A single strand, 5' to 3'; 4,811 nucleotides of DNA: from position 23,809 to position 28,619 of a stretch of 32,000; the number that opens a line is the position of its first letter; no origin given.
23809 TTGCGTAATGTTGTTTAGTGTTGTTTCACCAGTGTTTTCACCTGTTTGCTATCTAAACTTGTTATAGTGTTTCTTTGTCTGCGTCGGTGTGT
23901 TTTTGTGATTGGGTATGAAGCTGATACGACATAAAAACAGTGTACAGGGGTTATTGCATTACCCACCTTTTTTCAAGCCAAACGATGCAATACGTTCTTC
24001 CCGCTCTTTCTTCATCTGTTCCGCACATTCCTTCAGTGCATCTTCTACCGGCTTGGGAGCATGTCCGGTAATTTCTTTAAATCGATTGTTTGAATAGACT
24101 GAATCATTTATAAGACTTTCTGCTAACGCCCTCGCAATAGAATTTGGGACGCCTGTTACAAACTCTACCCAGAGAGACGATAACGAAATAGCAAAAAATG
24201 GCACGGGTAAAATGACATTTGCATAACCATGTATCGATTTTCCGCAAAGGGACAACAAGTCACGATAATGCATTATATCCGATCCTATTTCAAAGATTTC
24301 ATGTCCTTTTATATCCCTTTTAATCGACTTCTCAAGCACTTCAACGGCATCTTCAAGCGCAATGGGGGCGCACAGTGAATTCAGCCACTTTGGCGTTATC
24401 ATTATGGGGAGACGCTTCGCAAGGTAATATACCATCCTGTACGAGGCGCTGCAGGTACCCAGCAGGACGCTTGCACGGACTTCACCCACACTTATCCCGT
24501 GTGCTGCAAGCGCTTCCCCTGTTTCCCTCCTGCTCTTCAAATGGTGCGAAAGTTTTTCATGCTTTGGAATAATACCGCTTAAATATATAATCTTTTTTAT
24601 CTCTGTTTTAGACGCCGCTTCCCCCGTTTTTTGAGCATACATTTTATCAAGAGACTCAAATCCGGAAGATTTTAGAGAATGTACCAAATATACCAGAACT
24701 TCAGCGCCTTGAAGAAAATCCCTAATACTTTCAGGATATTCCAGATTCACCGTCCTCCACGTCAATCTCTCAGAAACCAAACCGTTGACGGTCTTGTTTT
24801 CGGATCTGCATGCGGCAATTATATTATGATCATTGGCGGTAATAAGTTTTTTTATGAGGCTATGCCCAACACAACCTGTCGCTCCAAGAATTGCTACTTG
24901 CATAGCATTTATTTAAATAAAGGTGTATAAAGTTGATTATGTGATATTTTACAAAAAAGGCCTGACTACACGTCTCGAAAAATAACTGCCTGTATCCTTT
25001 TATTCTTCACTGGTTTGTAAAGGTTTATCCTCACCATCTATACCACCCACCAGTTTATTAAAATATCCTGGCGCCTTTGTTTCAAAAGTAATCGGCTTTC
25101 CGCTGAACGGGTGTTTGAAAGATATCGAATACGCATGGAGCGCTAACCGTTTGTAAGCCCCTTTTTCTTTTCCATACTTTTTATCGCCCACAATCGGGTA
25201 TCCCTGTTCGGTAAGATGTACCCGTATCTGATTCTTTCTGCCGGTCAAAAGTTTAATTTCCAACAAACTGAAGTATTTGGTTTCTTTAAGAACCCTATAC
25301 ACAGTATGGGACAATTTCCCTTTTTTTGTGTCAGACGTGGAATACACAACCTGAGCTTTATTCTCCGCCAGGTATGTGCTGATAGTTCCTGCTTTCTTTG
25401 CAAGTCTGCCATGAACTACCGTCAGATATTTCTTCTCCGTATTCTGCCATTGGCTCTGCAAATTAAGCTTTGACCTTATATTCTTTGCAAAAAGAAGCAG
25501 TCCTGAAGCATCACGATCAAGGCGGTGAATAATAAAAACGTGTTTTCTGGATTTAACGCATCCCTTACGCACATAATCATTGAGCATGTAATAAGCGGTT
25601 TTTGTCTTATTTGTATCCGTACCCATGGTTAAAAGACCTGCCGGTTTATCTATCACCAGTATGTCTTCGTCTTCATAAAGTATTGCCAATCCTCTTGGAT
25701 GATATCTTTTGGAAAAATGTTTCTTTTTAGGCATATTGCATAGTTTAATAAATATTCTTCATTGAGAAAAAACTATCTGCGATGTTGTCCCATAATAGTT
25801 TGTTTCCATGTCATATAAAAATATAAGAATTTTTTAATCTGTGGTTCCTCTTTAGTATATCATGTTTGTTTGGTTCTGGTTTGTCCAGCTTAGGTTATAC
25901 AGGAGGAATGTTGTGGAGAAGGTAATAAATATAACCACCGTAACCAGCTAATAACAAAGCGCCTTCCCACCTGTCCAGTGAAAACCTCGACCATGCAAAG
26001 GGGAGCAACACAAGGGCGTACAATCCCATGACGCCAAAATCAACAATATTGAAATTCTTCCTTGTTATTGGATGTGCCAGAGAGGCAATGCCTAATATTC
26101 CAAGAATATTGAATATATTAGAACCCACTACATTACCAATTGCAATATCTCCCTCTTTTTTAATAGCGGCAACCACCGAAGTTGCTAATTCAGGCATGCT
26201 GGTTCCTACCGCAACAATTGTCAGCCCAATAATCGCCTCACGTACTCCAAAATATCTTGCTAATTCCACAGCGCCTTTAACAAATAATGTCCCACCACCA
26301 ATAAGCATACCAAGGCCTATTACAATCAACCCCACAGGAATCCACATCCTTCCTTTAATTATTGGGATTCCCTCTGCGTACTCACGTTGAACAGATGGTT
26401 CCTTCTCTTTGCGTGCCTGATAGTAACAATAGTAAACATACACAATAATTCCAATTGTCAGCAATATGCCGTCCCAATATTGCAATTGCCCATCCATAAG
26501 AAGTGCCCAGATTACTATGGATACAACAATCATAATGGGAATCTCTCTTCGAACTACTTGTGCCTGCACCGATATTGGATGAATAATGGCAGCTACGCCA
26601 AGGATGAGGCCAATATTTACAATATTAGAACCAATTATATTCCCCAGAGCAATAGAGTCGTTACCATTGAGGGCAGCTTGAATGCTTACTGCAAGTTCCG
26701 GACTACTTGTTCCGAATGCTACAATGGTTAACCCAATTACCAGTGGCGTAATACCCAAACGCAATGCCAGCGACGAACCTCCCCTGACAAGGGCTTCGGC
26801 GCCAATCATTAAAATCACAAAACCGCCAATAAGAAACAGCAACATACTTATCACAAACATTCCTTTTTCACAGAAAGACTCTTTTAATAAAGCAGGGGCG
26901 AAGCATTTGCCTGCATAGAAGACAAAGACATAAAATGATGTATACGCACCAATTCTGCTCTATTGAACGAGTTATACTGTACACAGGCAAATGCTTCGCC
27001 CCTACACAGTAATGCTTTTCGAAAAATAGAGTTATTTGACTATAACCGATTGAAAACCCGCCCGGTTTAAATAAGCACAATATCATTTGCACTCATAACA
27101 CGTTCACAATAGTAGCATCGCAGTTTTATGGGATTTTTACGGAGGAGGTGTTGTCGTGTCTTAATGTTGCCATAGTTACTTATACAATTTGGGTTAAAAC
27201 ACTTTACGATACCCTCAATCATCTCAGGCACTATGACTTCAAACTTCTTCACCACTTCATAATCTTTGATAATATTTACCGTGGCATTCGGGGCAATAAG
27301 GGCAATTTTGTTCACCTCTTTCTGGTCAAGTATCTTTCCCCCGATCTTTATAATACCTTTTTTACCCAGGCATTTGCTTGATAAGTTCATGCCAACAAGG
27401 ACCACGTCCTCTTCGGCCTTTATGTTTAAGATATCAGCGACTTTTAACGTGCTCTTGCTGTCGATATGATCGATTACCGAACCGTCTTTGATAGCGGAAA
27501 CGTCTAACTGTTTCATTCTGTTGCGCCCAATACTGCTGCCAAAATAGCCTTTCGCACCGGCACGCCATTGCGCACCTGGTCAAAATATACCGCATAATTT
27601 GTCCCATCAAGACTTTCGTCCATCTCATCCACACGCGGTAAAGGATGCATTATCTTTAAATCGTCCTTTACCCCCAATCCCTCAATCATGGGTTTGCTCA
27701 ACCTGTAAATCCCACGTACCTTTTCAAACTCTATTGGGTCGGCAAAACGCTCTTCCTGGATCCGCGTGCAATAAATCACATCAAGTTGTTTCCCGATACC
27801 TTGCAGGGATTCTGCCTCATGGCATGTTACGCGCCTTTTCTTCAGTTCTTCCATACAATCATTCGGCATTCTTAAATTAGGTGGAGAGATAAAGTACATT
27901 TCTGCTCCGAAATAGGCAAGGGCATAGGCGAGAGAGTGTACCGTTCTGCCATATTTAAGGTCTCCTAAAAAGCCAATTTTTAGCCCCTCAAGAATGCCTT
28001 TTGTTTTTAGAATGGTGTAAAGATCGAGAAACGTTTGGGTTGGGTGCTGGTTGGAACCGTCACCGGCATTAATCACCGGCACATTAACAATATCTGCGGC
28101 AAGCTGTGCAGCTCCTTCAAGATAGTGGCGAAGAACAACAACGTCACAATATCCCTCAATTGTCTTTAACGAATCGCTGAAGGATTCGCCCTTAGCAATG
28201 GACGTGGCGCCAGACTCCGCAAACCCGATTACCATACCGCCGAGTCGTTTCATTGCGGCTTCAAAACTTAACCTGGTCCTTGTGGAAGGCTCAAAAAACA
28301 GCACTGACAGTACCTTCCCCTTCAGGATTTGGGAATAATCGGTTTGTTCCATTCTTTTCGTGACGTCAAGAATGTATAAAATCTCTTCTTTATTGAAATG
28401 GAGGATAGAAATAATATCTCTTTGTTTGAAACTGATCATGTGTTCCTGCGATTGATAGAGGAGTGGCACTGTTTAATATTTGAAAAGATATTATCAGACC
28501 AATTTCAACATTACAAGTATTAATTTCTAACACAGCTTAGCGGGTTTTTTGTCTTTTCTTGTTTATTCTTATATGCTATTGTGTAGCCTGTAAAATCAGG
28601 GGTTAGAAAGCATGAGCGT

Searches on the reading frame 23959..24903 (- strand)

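Call 10: search_protein_families(library=pfam, proteins=[window:23959-24903:-], max_evalue=0.001)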
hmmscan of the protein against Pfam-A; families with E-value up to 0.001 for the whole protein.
window:23959-24903:- (314 aa): 6 families
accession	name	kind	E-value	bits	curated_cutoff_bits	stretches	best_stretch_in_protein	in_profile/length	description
PF13460.12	NAD_binding_10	-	1.4e-11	45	27.2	1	7-145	1-134/184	NAD(P)H-binding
PF05368.20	NmrA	-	7e-05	23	27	1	2-118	4-114/298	NmrA-like family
PF01113.26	DapB_N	-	7.8e-05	23.2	25.6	1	1-71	1-72/124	Dihydrodipicolinate reductase, N-terminus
PF03807.23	F420_oxidored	-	0.00012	23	21.6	1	3-45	2-43/94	NADP oxidoreductase coenzyme F420-dependent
PF01073.25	3Beta_HSD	-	0.00031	20.3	22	1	5-110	2-116/280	3-beta hydroxysteroid dehydrogenase/isomerase family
PF01118.30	Semialdhyde_dh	-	0.0007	20.4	26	0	2-42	1-44/121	Semialdehyde dehydrogenase, NAD binding domain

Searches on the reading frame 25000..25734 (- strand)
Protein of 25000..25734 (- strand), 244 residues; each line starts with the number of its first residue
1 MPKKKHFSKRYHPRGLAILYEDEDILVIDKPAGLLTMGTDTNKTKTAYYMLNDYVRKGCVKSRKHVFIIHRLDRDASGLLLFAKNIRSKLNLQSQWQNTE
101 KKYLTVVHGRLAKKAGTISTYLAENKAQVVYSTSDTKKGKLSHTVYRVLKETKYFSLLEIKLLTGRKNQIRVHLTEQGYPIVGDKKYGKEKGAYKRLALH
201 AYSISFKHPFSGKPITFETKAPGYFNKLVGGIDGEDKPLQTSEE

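Call 10: search_protein_families(library=pfam, proteins=[window:25000-25734:-], max_evalue=0.001)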
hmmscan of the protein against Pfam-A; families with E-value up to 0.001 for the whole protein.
window:25000-25734:- (244 aa): 1 family
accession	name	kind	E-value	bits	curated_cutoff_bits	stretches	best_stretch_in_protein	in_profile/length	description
PF00849.27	PseudoU_synth_2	-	2.5e-30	106.1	26.8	1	24-174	1-150/152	RNA pseudouridylate synthase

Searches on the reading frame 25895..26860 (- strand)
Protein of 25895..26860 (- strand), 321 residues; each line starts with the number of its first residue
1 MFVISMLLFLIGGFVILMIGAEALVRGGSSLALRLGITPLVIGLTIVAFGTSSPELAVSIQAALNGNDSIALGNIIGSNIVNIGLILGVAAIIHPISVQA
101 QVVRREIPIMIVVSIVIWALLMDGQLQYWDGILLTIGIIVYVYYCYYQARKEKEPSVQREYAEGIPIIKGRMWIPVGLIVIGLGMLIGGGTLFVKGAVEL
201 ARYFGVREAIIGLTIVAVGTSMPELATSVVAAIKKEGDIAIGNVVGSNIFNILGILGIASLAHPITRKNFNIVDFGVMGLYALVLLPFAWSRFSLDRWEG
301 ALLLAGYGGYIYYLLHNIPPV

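Call 10: search_protein_families(library=pfam, proteins=[window:25895-26860:-], max_evalue=0.001)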
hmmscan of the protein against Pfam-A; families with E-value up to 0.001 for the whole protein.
window:25895-26860:- (321 aa): 1 family
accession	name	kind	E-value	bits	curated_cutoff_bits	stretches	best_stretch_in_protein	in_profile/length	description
PF01699.29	Na_Ca_ex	-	2.2e-69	232.7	24.9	2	176-314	3-149/151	Sodium/calcium exchanger protein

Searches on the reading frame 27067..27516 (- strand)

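Call 10: search_protein_families(library=pfam, proteins=[window:27067-27516:-], max_evalue=0.001)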
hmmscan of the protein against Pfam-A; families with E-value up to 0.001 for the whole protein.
window:27067-27516:- (149 aa): 2 families
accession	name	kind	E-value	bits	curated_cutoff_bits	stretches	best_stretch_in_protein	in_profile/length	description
PF01948.23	PyrI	-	3e-29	101.5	25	1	4-94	1-92/93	Aspartate carbamoyltransferase regulatory chain, allosteric domain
PF02748.20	PyrI_C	-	1.9e-16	60.1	23.4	1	100-146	2-48/48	Aspartate carbamoyltransferase regulatory chain, metal binding domain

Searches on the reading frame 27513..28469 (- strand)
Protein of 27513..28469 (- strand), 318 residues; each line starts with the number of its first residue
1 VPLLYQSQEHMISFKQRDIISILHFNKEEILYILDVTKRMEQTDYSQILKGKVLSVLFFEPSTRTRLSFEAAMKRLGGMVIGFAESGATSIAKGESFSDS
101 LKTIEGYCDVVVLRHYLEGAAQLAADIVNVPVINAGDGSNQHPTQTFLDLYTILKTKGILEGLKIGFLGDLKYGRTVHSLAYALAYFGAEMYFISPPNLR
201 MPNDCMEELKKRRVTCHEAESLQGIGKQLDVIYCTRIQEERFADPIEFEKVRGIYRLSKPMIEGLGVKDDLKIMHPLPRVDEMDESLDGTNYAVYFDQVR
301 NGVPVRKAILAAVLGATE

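Call 10: search_protein_families(library=pfam, proteins=[window:27513-28469:-], max_evalue=0.001)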
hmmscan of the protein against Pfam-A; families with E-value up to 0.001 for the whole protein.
window:27513-28469:- (318 aa): 2 families
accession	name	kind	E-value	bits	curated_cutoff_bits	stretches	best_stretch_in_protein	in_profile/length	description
PF02729.26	OTCace_N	-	6.9e-45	153.2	29.9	1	17-154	1-147/148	Aspartate/ornithine carbamoyltransferase, carbamoyl-P binding domain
PF00185.30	OTCace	-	1.9e-26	93.5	29.4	1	161-312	1-156/157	Aspartate/ornithine carbamoyltransferase, Asp/Orn binding domain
